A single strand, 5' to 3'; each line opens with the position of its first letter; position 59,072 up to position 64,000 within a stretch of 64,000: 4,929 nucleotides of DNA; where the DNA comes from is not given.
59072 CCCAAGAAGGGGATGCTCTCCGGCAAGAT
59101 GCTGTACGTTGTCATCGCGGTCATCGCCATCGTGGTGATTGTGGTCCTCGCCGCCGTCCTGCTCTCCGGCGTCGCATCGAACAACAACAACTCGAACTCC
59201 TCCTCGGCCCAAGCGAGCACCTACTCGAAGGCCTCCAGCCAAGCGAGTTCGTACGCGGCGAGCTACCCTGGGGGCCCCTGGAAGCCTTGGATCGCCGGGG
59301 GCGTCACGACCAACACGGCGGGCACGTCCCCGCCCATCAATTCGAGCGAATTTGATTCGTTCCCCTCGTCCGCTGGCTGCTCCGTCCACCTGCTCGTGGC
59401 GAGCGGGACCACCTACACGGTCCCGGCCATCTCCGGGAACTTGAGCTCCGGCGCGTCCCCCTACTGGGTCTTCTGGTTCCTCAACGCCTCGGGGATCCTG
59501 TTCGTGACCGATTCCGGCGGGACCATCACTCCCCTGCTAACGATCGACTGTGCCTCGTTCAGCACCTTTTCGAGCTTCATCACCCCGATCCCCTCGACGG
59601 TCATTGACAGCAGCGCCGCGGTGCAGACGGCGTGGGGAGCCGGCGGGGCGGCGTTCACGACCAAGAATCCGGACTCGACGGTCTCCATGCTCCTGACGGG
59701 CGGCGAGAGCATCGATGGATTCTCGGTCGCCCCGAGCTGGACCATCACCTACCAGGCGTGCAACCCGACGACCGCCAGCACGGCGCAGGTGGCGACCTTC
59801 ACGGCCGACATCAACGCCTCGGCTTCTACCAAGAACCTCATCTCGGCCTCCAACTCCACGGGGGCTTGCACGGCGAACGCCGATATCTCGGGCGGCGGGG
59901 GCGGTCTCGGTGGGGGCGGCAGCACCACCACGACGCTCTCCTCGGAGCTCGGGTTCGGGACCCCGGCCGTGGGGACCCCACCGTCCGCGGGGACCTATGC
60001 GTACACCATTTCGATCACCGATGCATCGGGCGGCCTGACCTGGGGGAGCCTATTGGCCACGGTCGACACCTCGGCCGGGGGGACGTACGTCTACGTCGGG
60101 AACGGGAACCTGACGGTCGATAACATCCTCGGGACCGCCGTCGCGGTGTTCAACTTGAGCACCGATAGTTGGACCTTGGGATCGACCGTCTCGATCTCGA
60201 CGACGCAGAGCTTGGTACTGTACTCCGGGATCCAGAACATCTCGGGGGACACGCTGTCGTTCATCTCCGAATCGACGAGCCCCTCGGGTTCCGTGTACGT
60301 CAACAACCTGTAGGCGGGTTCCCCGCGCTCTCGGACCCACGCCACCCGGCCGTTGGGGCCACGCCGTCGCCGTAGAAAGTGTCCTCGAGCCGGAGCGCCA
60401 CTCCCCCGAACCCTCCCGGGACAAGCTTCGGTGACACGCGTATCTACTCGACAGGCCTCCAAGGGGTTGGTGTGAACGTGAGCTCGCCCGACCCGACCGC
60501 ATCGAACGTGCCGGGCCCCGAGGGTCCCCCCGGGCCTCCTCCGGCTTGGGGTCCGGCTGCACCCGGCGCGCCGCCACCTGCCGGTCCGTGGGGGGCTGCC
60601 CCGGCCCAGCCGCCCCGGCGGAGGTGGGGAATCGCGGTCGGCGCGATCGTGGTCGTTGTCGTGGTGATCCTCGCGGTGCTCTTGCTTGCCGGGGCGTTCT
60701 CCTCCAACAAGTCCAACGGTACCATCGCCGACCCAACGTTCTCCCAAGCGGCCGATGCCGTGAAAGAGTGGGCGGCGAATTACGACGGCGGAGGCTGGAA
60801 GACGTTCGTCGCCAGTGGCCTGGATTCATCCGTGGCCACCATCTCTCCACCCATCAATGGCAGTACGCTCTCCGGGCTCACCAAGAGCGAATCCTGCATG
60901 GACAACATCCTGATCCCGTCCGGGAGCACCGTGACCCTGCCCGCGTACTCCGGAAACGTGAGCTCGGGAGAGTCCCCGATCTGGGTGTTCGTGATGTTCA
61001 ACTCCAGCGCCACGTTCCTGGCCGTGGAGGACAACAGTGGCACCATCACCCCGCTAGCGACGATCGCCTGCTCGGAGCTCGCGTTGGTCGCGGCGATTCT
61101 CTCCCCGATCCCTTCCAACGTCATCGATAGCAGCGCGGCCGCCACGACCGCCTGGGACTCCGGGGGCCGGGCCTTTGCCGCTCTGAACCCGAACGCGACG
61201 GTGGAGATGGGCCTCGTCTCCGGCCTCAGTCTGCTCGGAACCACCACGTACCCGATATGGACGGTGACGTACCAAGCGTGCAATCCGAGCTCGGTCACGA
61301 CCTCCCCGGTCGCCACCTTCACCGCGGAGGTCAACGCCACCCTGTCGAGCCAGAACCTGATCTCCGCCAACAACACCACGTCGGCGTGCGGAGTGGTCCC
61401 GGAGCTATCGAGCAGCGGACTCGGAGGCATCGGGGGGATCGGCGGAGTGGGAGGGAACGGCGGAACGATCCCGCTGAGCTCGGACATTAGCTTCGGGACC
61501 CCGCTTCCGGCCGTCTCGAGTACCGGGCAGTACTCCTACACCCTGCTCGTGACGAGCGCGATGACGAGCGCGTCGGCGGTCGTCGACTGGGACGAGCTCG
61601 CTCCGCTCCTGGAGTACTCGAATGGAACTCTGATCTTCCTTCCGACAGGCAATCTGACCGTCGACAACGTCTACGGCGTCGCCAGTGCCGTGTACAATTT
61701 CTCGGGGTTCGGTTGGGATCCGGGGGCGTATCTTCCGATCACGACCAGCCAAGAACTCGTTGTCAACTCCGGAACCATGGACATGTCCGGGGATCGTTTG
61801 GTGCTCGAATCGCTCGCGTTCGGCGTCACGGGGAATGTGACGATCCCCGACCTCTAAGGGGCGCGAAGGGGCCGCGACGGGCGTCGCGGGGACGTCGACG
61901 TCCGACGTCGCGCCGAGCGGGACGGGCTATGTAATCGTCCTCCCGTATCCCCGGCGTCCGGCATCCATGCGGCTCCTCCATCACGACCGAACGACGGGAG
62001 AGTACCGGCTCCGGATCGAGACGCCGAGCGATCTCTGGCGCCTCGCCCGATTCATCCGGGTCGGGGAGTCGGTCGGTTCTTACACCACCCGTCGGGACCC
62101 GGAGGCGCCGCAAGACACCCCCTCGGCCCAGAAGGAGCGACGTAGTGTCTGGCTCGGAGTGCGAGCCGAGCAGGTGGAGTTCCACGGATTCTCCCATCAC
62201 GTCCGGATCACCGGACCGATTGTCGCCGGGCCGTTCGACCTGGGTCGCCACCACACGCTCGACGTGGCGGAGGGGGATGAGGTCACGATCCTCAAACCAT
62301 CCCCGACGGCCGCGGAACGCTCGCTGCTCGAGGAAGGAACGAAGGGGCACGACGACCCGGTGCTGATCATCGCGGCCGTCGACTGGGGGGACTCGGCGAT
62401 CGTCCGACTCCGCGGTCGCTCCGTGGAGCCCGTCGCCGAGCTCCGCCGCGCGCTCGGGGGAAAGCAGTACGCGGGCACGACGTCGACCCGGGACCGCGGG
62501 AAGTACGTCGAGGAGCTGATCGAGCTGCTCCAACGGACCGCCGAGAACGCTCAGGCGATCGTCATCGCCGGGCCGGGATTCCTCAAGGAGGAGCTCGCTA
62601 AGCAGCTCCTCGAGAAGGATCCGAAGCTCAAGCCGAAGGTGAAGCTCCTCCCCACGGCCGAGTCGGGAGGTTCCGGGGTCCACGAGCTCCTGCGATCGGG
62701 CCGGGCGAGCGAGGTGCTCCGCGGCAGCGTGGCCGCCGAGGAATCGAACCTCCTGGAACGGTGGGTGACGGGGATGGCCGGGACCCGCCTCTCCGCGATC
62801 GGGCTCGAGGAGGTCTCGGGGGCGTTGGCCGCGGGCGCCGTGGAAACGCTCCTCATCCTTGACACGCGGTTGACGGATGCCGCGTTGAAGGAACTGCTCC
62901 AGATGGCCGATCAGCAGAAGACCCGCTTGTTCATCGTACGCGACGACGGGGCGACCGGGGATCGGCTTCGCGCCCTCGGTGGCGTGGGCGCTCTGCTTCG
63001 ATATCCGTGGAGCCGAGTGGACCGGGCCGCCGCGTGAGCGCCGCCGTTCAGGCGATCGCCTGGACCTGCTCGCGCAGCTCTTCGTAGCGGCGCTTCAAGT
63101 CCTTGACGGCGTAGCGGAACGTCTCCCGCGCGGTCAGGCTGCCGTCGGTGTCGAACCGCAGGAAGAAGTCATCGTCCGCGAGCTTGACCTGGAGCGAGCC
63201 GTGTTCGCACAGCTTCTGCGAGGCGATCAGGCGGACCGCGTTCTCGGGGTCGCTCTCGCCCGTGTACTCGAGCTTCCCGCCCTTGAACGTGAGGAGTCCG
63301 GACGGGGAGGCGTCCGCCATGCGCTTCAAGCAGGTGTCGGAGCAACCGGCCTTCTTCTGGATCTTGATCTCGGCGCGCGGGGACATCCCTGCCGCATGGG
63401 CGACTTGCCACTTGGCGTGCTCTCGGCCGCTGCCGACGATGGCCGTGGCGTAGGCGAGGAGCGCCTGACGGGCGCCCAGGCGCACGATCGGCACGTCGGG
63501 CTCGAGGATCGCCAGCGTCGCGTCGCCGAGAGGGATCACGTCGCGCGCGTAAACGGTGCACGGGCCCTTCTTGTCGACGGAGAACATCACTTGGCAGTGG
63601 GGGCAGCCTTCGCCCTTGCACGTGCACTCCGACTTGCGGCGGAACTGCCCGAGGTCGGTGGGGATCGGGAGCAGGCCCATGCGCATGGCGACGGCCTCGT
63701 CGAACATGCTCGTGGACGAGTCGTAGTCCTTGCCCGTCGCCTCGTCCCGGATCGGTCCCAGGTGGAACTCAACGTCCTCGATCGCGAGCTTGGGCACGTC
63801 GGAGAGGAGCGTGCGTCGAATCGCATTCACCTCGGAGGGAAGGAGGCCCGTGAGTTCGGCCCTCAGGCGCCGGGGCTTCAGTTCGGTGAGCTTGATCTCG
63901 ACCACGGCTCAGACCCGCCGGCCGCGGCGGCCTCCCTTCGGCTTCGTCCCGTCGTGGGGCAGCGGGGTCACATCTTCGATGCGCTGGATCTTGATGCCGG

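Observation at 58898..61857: Tandem paralogous type-II membrane glycoproteins with proline-rich cytoplasmic N-tails; same tail-plus-single-TM layout opens the membrane AAA+ protein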

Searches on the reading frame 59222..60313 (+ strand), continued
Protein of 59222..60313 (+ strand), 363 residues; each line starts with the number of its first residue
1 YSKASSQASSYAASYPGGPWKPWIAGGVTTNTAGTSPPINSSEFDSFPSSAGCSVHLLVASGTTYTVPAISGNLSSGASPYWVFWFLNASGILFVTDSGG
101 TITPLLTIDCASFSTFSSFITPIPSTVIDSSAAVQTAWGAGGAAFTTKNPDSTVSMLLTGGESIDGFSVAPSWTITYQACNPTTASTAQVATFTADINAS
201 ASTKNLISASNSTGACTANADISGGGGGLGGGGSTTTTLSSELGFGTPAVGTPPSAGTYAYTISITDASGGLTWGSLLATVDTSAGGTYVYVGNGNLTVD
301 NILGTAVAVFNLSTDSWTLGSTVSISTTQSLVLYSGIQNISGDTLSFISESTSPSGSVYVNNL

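Call 81: search_dna_similar(query=window:59222-60313:+, collection=phages, mode=protein, max_evalue=0.001, max_rows=10)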
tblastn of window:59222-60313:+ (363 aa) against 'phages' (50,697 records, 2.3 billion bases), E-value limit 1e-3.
No match.
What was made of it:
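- Tried and rejected: tblastn against phage genomes found no match (call 81).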

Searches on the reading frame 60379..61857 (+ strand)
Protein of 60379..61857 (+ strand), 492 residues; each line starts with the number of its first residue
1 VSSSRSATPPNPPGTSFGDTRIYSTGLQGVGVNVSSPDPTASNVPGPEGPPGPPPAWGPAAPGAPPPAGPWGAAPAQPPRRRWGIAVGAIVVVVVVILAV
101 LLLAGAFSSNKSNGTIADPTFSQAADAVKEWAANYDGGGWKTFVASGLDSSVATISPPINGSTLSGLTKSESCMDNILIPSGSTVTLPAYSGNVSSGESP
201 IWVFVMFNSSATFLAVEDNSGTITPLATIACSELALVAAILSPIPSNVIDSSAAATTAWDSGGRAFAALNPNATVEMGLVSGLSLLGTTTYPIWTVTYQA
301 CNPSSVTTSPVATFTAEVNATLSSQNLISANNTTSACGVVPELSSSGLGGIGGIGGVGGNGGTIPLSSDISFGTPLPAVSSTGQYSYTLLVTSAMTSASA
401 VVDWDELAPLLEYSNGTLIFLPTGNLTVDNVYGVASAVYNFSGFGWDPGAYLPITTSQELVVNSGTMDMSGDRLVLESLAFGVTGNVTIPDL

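Call 4: search_protein_families(library=pfam, proteins=[window:60379-61857:+], max_evalue=1)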
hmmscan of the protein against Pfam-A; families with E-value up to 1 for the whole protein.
window:60379-61857:+ (492 aa): 1 family
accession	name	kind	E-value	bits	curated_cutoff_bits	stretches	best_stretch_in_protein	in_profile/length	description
PF11752.14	DUF3309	-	0.0038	17.8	22.3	1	72-106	15-49/50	Protein of unknown function (DUF3309)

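Call 48: search_protein_families(library=ncbifam, proteins=[window:60379-61857:+], max_evalue=0.01)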
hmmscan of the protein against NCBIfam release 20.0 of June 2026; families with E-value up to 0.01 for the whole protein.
window:60379-61857:+ (492 aa): 0 families

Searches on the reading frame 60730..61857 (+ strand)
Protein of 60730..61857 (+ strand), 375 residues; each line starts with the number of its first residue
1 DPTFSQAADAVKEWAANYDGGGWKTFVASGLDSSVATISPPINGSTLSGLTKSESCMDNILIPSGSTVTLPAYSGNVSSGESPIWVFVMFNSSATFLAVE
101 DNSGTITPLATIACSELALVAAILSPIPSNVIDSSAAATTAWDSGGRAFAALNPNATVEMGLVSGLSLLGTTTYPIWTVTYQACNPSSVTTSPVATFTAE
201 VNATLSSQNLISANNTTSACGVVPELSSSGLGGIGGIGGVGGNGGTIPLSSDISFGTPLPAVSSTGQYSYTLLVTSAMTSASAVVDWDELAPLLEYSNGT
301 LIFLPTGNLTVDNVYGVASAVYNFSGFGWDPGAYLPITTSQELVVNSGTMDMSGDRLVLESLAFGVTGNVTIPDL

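Call 68: find_related_loci(query=A7, collection=genome_contigs, flank=5000)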
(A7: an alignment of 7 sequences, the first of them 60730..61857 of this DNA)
Query A7 (375 aa) in genome_contigs; peptide patterns used: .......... (x = any residue, [..] = any of these).
139 stretches matched a pattern; 3 encode a relative of the query (tblastn E <= 1e-3); 3 distinct loci.
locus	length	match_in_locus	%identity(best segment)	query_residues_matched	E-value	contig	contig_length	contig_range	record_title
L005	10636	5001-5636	36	3-220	4e-24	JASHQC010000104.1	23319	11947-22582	MAG: Thermoplasmata archaeon isolate JOPF065 JOPF_A102_contig_127233, whole genome shotgun sequence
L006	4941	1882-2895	33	1-373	5e-19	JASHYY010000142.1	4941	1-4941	MAG: Thermoplasmata archaeon isolate JOPF295 JOPF_A14C_contig_150634, whole genome shotgun sequence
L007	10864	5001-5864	33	56-359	5e-14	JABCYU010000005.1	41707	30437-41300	MAG: Methanobacteriota archaeon isolate Inc-BW-H-2-M_MAG52 Ga0210384_10000941, whole genome shotgun sequence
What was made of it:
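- Tried and rejected: A narrower alignment then gave 3 loci (call 68).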

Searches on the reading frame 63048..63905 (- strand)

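Call 4: search_protein_families(library=pfam, proteins=[window:63048-63905:-], max_evalue=1)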
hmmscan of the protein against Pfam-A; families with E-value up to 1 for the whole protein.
window:63048-63905:- (285 aa): 3 families
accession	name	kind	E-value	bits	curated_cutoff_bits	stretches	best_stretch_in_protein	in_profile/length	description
PF01000.31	RNA_pol_A_bac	-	8.9e-12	45.7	33.9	1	72-165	6-101/119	RNA polymerase Rpb3/RpoA insert domain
PF01193.29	RNA_pol_L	-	1.1e-11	44.7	24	1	26-272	12-72/74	RNA polymerase Rpb3/Rpb11 dimerisation domain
PF13656.11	RNA_pol_L_2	-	0.019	15.1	27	1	245-280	40-75/75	RNA polymerase Rpb3/Rpb11 dimerisation domain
